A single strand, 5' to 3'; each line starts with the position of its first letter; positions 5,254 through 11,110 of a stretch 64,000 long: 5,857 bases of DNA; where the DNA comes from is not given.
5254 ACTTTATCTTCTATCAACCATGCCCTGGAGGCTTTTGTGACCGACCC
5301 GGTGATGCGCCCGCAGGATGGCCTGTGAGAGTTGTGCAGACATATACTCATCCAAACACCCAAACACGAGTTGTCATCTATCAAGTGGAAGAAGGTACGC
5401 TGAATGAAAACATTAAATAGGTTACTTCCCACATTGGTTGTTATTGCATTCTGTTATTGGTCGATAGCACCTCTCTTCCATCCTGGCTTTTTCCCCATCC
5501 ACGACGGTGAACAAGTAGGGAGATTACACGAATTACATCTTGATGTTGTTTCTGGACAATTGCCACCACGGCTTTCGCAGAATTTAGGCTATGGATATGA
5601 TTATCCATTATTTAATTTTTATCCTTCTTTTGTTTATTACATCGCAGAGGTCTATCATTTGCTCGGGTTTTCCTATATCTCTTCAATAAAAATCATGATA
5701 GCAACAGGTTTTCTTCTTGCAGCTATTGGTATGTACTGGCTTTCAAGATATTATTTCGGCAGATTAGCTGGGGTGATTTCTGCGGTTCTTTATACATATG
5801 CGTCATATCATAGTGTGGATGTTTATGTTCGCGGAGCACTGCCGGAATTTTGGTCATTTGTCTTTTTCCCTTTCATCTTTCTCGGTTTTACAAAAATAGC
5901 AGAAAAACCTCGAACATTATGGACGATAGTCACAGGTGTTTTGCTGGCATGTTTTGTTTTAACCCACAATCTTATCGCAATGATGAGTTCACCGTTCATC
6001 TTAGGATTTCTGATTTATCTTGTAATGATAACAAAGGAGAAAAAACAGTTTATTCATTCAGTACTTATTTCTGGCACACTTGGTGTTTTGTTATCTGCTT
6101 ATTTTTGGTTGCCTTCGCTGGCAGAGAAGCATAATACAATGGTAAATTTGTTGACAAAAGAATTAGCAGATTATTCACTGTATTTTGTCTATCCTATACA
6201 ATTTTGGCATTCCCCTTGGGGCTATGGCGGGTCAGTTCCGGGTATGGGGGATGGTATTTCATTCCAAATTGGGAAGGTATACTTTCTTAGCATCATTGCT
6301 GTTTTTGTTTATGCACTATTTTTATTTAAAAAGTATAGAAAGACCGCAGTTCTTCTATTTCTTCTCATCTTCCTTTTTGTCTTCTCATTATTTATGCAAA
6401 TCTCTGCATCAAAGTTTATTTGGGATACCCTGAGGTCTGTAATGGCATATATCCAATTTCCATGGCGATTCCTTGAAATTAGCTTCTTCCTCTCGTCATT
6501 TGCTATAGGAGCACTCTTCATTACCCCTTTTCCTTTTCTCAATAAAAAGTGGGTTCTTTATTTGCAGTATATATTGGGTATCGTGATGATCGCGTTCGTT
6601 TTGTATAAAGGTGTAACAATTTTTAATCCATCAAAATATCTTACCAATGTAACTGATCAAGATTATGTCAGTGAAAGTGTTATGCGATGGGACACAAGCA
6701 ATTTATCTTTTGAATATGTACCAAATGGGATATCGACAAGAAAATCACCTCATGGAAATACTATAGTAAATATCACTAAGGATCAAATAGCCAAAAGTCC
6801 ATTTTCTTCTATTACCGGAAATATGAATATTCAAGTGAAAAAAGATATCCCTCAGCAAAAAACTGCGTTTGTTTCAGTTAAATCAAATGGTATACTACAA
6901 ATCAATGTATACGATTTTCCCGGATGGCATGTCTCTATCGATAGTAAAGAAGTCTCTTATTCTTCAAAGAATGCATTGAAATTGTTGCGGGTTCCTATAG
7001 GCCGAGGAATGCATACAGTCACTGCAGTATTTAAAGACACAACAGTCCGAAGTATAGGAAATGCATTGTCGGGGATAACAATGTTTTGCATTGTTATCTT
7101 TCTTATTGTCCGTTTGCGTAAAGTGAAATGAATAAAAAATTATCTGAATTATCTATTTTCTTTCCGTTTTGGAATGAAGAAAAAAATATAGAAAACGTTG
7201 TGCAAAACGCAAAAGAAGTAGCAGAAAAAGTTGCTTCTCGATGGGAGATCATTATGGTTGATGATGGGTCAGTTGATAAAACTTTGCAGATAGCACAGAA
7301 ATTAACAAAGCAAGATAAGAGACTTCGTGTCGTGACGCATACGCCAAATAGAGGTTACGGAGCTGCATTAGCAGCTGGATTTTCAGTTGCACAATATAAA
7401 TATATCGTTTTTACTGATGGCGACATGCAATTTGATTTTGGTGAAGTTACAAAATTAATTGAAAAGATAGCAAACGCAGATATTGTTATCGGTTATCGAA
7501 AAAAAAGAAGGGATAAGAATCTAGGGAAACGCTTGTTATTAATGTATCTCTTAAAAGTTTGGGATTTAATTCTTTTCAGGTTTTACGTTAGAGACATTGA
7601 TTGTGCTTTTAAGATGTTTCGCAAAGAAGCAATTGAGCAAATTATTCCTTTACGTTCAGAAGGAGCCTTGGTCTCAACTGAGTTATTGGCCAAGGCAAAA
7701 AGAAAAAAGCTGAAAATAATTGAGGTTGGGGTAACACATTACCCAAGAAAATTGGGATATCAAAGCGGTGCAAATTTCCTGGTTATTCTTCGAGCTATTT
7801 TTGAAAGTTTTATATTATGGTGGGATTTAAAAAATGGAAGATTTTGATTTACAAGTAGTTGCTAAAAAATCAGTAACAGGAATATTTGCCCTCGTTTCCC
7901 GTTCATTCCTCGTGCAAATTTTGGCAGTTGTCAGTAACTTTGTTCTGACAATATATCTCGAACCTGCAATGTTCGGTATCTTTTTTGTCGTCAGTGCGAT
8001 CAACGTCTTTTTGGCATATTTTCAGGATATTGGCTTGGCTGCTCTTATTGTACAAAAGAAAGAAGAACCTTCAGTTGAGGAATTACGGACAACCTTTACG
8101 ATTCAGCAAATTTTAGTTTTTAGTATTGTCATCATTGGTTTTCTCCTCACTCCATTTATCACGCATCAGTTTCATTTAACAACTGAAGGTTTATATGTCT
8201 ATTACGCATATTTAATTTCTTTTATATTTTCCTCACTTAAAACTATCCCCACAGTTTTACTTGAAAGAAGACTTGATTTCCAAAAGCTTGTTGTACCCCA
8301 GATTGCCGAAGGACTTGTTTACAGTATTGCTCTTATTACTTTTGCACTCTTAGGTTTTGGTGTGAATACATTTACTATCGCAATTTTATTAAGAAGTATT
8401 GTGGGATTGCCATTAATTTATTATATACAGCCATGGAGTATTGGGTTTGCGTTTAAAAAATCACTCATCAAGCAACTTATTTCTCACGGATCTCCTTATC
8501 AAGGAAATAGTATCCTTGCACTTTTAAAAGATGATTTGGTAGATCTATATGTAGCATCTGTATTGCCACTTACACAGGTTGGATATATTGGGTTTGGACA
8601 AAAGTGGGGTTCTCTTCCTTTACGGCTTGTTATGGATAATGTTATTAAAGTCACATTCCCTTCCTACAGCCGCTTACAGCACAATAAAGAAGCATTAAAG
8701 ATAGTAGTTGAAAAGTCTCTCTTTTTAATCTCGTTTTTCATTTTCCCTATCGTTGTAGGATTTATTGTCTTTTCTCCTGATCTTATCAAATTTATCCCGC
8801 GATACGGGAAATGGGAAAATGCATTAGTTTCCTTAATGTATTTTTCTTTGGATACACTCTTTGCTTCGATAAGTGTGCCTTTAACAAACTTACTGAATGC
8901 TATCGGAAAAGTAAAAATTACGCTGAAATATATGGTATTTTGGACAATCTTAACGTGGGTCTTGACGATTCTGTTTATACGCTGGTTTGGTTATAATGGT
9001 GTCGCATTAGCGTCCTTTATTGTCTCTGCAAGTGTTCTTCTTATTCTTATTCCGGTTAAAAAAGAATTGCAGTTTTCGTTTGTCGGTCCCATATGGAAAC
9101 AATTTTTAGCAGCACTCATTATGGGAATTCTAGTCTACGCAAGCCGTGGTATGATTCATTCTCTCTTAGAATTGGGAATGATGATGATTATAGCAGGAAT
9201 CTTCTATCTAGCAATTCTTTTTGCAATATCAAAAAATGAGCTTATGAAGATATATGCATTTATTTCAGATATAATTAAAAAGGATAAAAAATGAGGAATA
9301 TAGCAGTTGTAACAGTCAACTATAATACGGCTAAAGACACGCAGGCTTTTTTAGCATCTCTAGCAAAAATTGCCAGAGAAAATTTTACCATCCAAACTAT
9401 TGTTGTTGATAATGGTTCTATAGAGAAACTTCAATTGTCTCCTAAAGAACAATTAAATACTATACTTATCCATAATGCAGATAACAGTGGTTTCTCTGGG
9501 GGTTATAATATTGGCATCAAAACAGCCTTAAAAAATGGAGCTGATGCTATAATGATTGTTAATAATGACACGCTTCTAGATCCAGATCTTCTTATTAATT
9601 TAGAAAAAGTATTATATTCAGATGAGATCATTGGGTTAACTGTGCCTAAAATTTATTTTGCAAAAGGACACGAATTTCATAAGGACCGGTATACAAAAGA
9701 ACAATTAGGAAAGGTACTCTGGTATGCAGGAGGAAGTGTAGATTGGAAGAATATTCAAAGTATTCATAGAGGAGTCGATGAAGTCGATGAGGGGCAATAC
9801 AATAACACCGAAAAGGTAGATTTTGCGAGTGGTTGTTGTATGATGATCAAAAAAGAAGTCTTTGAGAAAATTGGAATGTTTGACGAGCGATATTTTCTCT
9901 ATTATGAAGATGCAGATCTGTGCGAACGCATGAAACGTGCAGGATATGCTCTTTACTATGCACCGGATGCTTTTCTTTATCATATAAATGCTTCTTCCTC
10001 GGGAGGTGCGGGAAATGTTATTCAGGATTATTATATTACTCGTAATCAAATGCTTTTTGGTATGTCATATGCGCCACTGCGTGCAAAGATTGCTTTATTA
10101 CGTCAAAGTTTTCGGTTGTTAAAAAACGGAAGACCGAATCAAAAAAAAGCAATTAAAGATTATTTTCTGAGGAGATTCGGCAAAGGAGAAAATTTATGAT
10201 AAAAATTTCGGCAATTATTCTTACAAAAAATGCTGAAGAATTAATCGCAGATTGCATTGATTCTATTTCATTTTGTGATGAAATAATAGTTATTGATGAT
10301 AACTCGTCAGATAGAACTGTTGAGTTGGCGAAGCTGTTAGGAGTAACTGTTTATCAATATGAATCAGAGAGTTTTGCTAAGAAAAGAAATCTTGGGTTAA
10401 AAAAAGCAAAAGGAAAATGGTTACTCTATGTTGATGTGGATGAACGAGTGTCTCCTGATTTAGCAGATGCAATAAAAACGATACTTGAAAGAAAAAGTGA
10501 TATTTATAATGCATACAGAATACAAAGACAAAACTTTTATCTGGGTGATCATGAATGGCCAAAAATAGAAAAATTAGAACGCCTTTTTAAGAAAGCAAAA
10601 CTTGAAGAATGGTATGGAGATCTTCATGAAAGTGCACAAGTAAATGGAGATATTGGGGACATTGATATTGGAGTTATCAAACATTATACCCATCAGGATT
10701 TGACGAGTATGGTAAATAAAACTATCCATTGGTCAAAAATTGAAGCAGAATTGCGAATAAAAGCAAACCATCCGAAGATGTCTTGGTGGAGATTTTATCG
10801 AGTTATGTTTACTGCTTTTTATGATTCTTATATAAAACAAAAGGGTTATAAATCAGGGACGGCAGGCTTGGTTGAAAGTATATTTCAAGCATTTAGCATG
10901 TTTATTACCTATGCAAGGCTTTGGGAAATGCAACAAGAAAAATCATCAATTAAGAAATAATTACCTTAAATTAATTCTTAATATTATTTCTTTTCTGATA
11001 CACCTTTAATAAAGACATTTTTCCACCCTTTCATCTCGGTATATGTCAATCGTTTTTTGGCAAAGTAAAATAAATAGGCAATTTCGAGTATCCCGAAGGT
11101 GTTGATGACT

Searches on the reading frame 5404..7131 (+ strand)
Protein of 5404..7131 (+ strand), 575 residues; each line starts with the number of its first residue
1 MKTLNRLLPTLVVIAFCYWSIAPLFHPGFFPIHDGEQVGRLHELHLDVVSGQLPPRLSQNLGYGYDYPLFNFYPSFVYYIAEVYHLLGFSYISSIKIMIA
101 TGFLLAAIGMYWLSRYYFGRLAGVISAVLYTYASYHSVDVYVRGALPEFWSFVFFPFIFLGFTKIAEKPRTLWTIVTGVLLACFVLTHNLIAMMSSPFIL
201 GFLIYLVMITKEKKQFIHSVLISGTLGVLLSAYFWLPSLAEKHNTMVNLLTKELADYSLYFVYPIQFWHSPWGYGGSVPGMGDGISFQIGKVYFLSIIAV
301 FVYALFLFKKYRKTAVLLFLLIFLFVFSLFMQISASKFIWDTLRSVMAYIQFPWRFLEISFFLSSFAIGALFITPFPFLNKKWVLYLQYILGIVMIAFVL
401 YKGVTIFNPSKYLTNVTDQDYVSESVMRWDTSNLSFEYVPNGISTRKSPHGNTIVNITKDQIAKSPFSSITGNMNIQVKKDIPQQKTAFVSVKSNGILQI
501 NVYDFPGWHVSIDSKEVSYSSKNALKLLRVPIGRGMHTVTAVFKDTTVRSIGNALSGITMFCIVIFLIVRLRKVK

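Call 9: search_protein_families(library=pfam, proteins=[window:5404-7131:+], max_evalue=0.00001)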
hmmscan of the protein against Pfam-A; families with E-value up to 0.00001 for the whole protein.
window:5404-7131:+ (575 aa): 1 family
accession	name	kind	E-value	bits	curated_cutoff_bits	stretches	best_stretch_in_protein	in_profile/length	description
PF10131.15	PTPS_related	-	6.4e-06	25.3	26.4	0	70-333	1-247/621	6-pyruvoyl-tetrahydropterin synthase related domain; membrane protein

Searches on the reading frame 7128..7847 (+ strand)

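Call 9: search_protein_families(library=pfam, proteins=[window:7128-7847:+], max_evalue=0.00001)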
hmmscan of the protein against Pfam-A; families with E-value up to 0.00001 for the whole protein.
window:7128-7847:+ (239 aa): 2 families
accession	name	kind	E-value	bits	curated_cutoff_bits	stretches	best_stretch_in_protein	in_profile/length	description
PF00535.33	Glycos_transf_2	-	4.3e-31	108.5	23.3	1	9-171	1-166/168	Glycosyl transferase family 2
PF10111.15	Glyco_tranf_2_2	-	2.9e-07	30.7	27.3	1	10-110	2-102/276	Glycosyltransferase like family 2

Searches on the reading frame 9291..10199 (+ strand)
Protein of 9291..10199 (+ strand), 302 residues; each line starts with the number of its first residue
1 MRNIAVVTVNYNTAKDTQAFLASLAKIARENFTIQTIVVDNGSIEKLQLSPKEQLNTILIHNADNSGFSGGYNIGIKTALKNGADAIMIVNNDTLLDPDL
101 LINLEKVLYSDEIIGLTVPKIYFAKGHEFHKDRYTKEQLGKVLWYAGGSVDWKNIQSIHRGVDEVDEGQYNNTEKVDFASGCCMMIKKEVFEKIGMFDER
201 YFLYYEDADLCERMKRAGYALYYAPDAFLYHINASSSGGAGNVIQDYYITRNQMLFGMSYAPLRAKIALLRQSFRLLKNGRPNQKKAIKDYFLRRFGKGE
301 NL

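Call 9: search_protein_families(library=pfam, proteins=[window:9291-10199:+], max_evalue=0.00001)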
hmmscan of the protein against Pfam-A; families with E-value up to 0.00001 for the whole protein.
window:9291-10199:+ (302 aa): 3 families
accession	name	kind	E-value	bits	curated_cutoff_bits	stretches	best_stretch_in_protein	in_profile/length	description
PF00535.33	Glycos_transf_2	-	3.3e-12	47.1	23.3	1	6-195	2-168/168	Glycosyl transferase family 2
PF13641.12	Glyco_tranf_2_3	-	3.5e-12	47.3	27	1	4-237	3-217/230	Glycosyltransferase like family 2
PF13632.12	Glyco_trans_2_3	-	4.5e-07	30.3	27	0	172-278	65-165/198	Glycosyl transferase family group 2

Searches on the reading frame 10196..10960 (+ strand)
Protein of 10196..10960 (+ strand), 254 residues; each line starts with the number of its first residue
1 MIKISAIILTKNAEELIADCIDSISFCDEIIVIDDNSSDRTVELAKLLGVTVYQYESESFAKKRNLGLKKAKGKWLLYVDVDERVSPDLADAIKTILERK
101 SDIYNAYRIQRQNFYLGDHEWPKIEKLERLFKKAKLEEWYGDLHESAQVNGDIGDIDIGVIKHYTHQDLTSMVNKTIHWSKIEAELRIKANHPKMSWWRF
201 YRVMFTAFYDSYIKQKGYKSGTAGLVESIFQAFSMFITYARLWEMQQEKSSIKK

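Call 9: search_protein_families(library=pfam, proteins=[window:10196-10960:+], max_evalue=0.00001)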
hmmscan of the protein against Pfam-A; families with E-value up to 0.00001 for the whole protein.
window:10196-10960:+ (254 aa): 2 families
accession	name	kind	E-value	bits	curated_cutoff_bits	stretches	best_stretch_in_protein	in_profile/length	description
PF00535.33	Glycos_transf_2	-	7.7e-18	65.4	23.3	1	5-132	1-138/168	Glycosyl transferase family 2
PF10111.15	Glyco_tranf_2_2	-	6.9e-07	29.5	27.3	1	8-98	4-107/276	Glycosyltransferase like family 2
